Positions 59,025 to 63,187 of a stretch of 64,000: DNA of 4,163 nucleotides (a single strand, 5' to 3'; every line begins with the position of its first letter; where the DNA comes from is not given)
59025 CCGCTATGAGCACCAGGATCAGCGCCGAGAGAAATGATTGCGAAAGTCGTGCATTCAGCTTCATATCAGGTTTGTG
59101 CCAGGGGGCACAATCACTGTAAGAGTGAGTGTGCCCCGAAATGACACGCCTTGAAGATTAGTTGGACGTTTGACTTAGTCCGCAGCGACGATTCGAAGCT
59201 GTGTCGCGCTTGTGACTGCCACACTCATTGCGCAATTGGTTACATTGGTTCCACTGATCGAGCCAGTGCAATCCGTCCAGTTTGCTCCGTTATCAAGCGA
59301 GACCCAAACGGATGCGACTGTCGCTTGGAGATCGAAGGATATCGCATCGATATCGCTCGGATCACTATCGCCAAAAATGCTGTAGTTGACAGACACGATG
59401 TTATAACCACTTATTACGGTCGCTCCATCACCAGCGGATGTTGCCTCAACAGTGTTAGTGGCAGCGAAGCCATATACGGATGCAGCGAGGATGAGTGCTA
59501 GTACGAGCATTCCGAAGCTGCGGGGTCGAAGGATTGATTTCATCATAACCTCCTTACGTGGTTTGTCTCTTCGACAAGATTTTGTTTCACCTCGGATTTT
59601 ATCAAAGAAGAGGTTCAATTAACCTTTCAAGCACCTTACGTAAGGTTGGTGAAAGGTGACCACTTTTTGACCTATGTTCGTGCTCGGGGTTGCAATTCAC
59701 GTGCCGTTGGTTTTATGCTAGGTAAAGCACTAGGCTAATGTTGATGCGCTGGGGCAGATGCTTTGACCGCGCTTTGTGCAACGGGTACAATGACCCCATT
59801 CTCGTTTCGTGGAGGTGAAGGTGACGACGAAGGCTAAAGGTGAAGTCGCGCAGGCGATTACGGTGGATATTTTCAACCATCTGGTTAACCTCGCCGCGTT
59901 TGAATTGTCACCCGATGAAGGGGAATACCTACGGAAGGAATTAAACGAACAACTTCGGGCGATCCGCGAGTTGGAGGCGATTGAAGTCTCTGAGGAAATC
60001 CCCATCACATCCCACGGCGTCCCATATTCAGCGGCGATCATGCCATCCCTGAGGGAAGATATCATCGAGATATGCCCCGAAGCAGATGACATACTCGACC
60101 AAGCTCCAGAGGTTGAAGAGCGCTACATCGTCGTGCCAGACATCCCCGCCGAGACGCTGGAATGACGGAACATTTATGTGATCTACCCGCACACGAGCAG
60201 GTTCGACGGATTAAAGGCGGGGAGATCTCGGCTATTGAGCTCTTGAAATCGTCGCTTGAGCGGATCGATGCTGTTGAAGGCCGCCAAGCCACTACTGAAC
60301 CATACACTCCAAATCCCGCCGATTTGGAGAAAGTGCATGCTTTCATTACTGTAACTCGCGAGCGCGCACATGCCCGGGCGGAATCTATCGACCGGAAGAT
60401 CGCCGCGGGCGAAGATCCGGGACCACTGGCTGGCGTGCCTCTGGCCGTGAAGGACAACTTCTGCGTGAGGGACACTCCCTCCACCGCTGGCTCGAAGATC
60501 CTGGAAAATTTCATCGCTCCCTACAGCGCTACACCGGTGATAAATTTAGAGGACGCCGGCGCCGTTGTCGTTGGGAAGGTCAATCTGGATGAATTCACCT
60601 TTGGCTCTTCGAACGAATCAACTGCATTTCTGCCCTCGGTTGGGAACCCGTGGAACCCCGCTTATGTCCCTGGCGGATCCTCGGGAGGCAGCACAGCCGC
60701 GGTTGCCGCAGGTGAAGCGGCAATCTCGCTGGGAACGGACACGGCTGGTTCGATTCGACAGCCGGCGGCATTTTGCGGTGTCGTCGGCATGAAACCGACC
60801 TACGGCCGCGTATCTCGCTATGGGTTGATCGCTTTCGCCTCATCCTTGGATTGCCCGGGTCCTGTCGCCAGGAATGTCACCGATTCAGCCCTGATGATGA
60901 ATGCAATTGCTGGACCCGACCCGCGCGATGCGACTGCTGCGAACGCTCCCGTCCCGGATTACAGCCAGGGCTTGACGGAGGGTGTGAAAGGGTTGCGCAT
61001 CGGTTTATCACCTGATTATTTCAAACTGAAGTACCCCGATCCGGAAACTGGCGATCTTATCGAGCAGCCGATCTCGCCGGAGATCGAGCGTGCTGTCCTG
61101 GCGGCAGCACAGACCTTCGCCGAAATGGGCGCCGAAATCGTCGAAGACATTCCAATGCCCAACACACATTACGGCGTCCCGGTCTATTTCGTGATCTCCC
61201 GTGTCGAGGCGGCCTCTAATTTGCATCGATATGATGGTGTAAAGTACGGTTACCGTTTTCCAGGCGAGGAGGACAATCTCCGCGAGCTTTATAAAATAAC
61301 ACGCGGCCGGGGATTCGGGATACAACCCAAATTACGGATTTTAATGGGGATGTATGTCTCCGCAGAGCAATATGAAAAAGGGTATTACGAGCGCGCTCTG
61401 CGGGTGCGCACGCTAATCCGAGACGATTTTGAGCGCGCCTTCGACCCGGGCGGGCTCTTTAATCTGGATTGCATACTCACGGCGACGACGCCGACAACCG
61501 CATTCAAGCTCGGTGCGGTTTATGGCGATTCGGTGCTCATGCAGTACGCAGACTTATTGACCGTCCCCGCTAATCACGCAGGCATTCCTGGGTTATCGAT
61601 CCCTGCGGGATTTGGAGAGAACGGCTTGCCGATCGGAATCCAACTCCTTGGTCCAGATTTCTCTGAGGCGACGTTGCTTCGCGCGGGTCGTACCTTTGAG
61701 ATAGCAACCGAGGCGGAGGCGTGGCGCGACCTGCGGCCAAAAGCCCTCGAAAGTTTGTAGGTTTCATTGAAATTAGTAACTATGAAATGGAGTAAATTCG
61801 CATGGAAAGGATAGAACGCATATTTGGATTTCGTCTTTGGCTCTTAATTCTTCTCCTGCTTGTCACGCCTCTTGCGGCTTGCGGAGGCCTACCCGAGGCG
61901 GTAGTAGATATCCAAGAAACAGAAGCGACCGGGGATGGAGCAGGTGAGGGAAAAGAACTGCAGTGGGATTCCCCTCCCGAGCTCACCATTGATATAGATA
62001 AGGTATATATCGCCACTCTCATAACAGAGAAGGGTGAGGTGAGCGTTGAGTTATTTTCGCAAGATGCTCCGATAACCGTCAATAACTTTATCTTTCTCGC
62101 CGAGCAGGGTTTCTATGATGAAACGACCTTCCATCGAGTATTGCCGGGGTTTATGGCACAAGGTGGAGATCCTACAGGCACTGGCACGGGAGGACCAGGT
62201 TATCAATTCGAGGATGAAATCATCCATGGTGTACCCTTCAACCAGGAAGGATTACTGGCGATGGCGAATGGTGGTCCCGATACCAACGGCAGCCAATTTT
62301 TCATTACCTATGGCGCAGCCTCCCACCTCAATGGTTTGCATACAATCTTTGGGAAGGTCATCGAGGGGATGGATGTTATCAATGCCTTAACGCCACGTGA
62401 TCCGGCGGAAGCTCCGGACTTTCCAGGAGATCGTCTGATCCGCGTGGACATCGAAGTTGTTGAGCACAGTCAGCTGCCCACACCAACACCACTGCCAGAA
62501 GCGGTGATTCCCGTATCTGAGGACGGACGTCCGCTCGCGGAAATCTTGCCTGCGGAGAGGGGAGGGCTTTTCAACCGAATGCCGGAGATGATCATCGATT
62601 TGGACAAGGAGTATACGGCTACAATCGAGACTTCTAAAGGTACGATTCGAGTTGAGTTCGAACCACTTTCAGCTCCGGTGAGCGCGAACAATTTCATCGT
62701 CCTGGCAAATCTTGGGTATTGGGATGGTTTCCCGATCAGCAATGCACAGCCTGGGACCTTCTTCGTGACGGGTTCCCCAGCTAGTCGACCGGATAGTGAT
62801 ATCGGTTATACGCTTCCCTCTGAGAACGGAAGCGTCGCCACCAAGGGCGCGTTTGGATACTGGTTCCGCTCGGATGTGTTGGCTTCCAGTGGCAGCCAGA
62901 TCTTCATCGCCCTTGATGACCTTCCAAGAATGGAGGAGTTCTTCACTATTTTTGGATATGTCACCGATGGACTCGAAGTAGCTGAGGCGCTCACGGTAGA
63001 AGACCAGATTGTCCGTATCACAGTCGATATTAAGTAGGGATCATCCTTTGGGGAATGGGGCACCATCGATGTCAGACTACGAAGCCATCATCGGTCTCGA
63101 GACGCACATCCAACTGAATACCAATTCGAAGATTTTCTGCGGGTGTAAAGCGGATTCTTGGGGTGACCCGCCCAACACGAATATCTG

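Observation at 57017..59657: SipW-type signal peptidase fused to a large membrane/ecto-domain, flanked by two small secreted proteins sharing a dedicated signal-peptide motif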

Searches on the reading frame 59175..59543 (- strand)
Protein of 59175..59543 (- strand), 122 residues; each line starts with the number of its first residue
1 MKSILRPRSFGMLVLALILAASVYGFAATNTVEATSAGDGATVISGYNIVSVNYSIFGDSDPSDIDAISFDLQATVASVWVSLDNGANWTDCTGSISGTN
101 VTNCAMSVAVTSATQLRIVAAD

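Call 3: search_protein_families(library=pfam, proteins=[window:59175-59543:-], max_evalue=1)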
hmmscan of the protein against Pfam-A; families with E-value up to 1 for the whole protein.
window:59175-59543:- (122 aa): 2 families
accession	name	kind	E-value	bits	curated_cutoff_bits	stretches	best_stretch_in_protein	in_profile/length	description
PF19982.4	DUF6418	-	0.12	13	25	1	11-64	46-99/109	Family of unknown function (DUF6418)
PF02012.26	BNR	-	0.48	11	27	1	80-90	1-11/12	BNR/Asp-box repeat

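Call 4: search_protein_families(library=ncbifam, proteins=[window:59175-59543:-], max_evalue=1)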
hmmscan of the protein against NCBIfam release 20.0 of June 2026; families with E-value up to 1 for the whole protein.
window:59175-59543:- (122 aa): 0 families

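Call 12: find_homologous_proteins(query=window:59175-59543:-, max_evalue=0.01)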
Query window:59175-59543:- (122 aa): 62 proteins with E <= 0.01 among 74 candidates.
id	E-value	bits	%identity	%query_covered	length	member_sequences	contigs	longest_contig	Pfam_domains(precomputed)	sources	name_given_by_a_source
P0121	4.1e-69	247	100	100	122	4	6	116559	-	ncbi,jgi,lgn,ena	-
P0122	2.5e-66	238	97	100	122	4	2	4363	-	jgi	-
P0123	3.7e-65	235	95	100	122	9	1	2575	-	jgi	jgi:hypothetical protein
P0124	8.6e-65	233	94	100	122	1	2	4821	-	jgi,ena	-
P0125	8.8e-62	224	89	100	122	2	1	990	-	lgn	-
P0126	1.5e-60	220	88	100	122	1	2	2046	-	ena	-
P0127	6.0e-60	218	87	100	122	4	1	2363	-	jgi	jgi:hypothetical protein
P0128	1.3e-59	217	89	100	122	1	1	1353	-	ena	-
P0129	5.7e-52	192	80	100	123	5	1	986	-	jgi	jgi:hypothetical protein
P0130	1.6e-51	191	80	100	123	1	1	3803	-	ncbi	-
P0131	6.8e-51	189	78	100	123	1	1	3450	-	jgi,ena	-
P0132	3.3e-50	187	76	100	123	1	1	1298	-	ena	-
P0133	4.2e-50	186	78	100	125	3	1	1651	-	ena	-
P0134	7.7e-49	182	75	100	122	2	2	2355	-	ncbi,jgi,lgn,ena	-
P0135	9.3e-49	182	77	100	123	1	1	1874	-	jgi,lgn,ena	-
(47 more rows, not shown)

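Call 20: predict_structure(alignment_id=A2)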
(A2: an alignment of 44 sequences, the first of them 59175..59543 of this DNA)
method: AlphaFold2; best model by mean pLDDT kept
length: 122 residues; sequences in the alignment: 44
mean_pLDDT: 74.6   pTM: 0.58
mean pLDDT of the five models: 74.6, 73.7, 73.7, 68.4, 68.1
residues with pLDDT >= 90: 14; 70-90: 73; 50-70: 18; < 50: 17
segments of 3 or more residues with pLDDT < 50: 30-35, 37-45
pLDDT, mean of each block of 10 residues (from residue 1): 61 79 64 43 51 81 86 84 86 91 88 81 75
secondary structure, 60 per line:
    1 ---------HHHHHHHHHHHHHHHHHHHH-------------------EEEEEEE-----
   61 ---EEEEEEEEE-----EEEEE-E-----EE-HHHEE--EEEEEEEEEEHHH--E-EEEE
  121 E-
elements in order: H10-29 E49-55 E64-72 E78-82 E100-109 E117-121

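Call 22: search_protein_representatives(alignment_id=A2)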
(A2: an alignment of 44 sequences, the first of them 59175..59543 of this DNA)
Query: 44 sequences, 121 profile positions. Proteins with E-value up to 0.001 (for the whole library): 1303; up to 1e-10: 631; up to 1e-30: 3. The best 150 are listed.
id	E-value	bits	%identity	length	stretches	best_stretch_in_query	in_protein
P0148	3.2e-53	195.0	-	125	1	1-121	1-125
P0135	4.2e-49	181.8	-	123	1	1-121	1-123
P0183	4.4e-36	139.7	-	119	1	1-121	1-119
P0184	8.2e-30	119.5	-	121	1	1-121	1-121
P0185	6.7e-29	116.5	-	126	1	4-120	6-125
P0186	1.7e-28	115.2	-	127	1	5-120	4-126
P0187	2.2e-28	114.9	-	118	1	14-120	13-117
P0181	1.1e-27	112.6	-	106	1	1-64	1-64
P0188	2.5e-27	111.5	-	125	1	5-120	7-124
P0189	1.8e-26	108.7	-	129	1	2-120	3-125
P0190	2.9e-26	108.0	-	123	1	1-121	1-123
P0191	5.0e-26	107.2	-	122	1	1-121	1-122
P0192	7.2e-26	106.7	-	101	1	1-78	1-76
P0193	7.7e-26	106.6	-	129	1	4-120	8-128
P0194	9.8e-26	106.3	-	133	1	8-120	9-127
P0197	2.9e-25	104.8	-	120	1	7-119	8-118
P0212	2.1e-23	98.8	-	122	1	11-120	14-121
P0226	1.4e-22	96.1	-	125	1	6-120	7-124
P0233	2.1e-22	95.5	-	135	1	9-121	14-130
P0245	1.2e-21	93.2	-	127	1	1-120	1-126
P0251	1.8e-21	92.5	-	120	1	1-120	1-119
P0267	7.0e-21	90.6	-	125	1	8-120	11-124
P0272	9.0e-21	90.3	-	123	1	4-121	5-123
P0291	2.3e-20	88.9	-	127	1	6-120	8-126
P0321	1.3e-19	86.6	-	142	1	7-120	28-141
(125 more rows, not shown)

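Call 41: search_solved_structures(query=A2, max_evalue=10)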
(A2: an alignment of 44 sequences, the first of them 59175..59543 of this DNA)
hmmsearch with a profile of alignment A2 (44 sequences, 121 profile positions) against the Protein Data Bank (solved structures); distinct sequences matched with E-value up to 10: 2.
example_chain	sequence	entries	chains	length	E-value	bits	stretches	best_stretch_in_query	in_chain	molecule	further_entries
6rk1_A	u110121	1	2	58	2.4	11.4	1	83-118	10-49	CCN family member 3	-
2kc6_A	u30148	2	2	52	5.4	10.3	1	84-114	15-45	Mating pheromone En-1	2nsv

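Call 48: list_cluster_members(proteins=[P0197, P0212, P0226, P0233, P0245, P0251, P0267, P0272, P0291, P0321])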
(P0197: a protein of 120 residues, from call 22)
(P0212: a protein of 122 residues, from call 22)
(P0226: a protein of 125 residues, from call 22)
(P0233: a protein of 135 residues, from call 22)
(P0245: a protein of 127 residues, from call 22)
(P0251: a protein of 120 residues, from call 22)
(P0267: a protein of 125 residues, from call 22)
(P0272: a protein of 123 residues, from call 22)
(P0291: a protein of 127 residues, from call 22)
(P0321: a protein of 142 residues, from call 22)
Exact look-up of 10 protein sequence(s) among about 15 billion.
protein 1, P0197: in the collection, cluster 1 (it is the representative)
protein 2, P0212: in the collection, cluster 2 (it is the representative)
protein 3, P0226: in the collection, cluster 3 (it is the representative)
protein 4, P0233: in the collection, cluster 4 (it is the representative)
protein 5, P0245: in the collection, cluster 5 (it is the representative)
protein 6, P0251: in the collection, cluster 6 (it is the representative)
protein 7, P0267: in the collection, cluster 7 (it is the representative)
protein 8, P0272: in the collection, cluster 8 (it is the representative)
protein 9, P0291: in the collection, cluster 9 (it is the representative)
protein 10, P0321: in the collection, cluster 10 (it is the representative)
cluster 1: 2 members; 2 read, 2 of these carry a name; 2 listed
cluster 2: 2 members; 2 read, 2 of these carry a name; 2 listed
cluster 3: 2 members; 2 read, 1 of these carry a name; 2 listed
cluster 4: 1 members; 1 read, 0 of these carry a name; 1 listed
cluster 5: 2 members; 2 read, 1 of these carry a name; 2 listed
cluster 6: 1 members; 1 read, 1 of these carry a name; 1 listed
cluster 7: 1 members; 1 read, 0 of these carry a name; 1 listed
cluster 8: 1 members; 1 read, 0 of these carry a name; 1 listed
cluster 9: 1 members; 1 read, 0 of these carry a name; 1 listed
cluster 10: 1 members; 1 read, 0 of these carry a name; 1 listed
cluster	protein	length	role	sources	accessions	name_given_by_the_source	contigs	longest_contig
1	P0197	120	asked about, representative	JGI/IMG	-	hypothetical protein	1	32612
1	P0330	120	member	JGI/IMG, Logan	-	hypothetical protein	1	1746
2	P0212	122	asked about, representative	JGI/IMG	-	membrane protein implicated in regulation of membrane protease activity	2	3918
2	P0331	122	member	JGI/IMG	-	membrane protein implicated in regulation of membrane protease activity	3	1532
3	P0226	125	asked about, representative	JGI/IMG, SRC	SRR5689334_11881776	hypothetical protein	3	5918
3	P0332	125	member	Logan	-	-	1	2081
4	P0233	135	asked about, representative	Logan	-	-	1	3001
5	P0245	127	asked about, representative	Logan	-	-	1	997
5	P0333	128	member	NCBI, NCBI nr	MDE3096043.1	MAG: hypothetical protein KGK07_08580 [Chloroflexota bacterium] | hypothetical protein [Chloroflexota bacterium]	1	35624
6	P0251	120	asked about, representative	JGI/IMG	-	hypothetical protein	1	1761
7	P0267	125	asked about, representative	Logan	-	-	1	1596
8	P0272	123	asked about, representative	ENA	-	-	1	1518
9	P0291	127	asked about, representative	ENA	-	-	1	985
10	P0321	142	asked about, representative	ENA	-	-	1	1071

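Call 51: search_protein_families(library=pfam, proteins=[P0197, P0212, P0226, P0233, P0245, P0251, P0267, P0184, P0291, P0321], max_evalue=0.1)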
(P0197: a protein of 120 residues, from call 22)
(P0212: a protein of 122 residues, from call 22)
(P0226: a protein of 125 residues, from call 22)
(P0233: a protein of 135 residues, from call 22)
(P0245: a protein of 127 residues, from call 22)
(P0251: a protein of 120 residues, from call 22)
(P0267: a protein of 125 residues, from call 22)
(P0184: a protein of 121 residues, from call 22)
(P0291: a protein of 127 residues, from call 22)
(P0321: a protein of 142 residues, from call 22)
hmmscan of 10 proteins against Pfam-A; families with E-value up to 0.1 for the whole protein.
P0197 (120 aa): 1 family
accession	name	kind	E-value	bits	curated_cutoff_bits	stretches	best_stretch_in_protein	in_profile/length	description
PF23560.1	GBD_Hemicentin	-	0.071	13.5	27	1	57-111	9-62/100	Hemicentin galactose-binding domain-like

P0212 (122 aa): 1 family
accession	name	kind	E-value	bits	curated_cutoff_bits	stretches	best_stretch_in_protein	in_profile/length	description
PF13567.11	DUF4131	-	0.098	12.8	31.6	1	4-54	26-75/165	Domain of unknown function (DUF4131)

P0226 (125 aa): 0 families

P0233 (135 aa): 1 family
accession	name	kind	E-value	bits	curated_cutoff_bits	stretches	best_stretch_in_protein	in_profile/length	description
PF10528.15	GLEYA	-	0.095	13.5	26.2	0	26-78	14-65/91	GLEYA domain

P0245 (127 aa): 0 families

P0251 (120 aa): 0 families

P0267 (125 aa): 0 families

P0184 (121 aa): 1 family
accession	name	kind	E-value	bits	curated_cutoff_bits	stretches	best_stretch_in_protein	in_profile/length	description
PF20051.4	DUF6453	-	0.003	17.4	25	1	19-112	54-148/291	Family of unknown function (DUF6453)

P0291 (127 aa): 0 families

P0321 (142 aa): 0 families

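Call 52: search_protein_families(library=ncbifam, proteins=[P0197, P0212, P0226, P0233, P0245, P0251, P0267, P0184, P0291, P0321], max_evalue=0.1)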
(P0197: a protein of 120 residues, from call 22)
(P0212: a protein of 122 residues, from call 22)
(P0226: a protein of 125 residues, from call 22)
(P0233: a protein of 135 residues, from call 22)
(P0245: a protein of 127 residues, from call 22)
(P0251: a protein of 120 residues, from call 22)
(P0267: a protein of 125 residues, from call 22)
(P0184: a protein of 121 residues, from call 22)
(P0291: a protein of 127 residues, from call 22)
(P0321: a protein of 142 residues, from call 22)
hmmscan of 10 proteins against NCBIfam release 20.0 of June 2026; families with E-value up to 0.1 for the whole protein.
P0197 (120 aa): 0 families

P0212 (122 aa): 1 family
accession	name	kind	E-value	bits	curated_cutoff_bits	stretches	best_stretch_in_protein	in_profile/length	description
NF033510.3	Ca_tandemer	repeat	0.017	15.5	50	1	58-106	27-71/96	Ca2+-stabilized repeat-containing adhesin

P0226 (125 aa): 0 families

P0233 (135 aa): 0 families

P0245 (127 aa): 0 families

P0251 (120 aa): 0 families

P0267 (125 aa): 2 families
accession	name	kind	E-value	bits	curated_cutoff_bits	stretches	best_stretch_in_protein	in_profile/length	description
NF047859.1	StressCuResBhsA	equivalog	0.017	15.7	90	1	17-74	8-69/85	multiple stress resistance protein BhsA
NF006070.0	PRK08213.1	subfamily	0.026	14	279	1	8-107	19-117/259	gluconate 5-dehydrogenase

P0184 (121 aa): 0 families

P0291 (127 aa): 3 families
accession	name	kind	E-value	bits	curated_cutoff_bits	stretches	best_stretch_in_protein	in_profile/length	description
NF038083.1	CU044_5270_fam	subfamily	0.011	15.5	100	1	5-39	20-57/284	CU044_5270 family protein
NF052375.1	antisigma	equivalog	0.046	13.7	100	1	5-39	78-111/217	anti-sigma factor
NF047833.1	TyroCdyMelC1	equivalog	0.071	13.2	120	1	7-43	5-41/127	apotyrosinase chaperone MelC1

P0321 (142 aa): 0 families

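Call 56: fold_search(model_id=the predicted structure, library=pdb)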
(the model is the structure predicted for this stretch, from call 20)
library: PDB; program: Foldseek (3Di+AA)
matches with E <= 10: 262; with E <= 0.001: 0
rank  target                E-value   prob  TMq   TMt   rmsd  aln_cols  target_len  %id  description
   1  8osd_A                3.4e-01  0.15  0.20  0.22   6.8        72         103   14  Crystal structure of the titin domain Fn3-49 (released 2023-08-23)
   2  8bw6                  3.8e-01  0.10  0.21  0.24   6.7        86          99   10  Titin FnIII-domain I110 (I/A6) from the MIR region (released 2023-02-15)
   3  5n06_A                4.5e-01  0.16  0.28  0.33   5.5        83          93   11  Crystal structure of Tie1 Fibronectin-like domain 3 (released 2017-04-26)
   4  4o00_A                4.8e-01  0.11  0.23  0.26   6.5        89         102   11  Crystal structure of the Titin A-band domain A3 (released 2014-12-24)
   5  4o00_B                4.8e-01  0.10  0.23  0.25   6.5        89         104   12  Crystal structure of the Titin A-band domain A3 (released 2014-12-24)
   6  3lpw_B                7.6e-01  0.09  0.19  0.14   6.7        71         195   11  Crystal structure of the FnIII-tandem A77-A78 from the A-band of titin (released 2010-09-08)
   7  2jnz_MODEL_1_A        9.6e-01  0.11  0.24  0.26   6.3        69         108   16  Solution structure of phl p 3, a major allergen from timothy grass pollen (released 2008-03-04)
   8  7kgz_B                1.0e+00  0.18  0.31  0.08   8.0        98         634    8  FMN-binding beta-glucuronidase from Roseburia hominis (released 2021-11-10)
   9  8bxr                  1.0e+00  0.06  0.21  0.12   6.6        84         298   12  Titin FnIII-domain I109-I111 (I/A4-A/A6) from the MIR region (released 2023-02-15)
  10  7xc8                  1.1e+00  0.09  0.20  0.12   4.1        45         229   20  Crystal structure of cotton alpha-like expansin GhEXLA1 (released 2023-05-17)
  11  4pw3_B                1.2e+00  0.15  0.21  0.08   8.1        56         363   21  Crystal structure of the sulfite dehydrogenase SorT from Sinorhizobium meliloti (released 2015-06-03)
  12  2nzi_A                1.2e+00  0.07  0.21  0.12   6.6        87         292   10  Crystal structure of domains A168-A170 from titin (released 2007-02-13)
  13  8go7_B                1.3e+00  0.14  0.34  0.37  11.3       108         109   16  Fungal immunomodulatory protein FIP-nha N5+39A (released 2023-08-30)
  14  6hyf_D                1.3e+00  0.06  0.19  0.25   8.7        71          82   15  Crystal structure of the third FNIII domain from rat beta4 integrin, a binding site for periaxin (released 2019-05-08)
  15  4pw3_A                1.4e+00  0.15  0.21  0.08   8.1        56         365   21  Crystal structure of the sulfite dehydrogenase SorT from Sinorhizobium meliloti (released 2015-06-03)
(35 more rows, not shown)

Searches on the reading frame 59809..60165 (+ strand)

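Call 64: search_protein_families(library=pfam, proteins=[window:59809-60165:+], max_evalue=0.001)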
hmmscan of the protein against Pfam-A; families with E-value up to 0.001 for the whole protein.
window:59809-60165:+ (118 aa): 3 families
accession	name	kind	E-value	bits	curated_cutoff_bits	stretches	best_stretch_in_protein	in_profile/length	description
PF02686.20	GatC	-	1.4e-10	41.7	23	1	33-109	1-66/66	Glu-tRNAGln amidotransferase C subunit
PF20977.2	GatF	-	1.8e-05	25.4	33.4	1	8-65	29-86/150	Glutamyl-tRNA(Gln) amidotransferase subunit F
PF20978.2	Gta3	-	0.00028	21.2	27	1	15-61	6-54/60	Glutamyl-tRNA amidotransferase complex subunit Gta3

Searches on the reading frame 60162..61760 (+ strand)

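Call 64: search_protein_families(library=pfam, proteins=[window:60162-61760:+], max_evalue=0.001)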
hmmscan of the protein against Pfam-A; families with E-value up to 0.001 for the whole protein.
window:60162-61760:+ (532 aa): 1 family
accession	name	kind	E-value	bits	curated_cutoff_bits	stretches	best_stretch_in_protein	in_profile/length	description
PF01425.27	Amidase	-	9.9e-127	424.1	27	1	56-506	15-445/445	Amidase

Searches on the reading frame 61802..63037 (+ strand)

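Call 64: search_protein_families(library=pfam, proteins=[window:61802-63037:+], max_evalue=0.001)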
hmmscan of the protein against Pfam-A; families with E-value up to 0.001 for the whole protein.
window:61802-63037:+ (411 aa): 1 family
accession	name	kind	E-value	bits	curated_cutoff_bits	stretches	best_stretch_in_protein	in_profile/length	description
PF00160.26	Pro_isomerase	-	4.4e-63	212.7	21.7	2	73-197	4-138/159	Cyclophilin type peptidyl-prolyl cis-trans isomerase/CLD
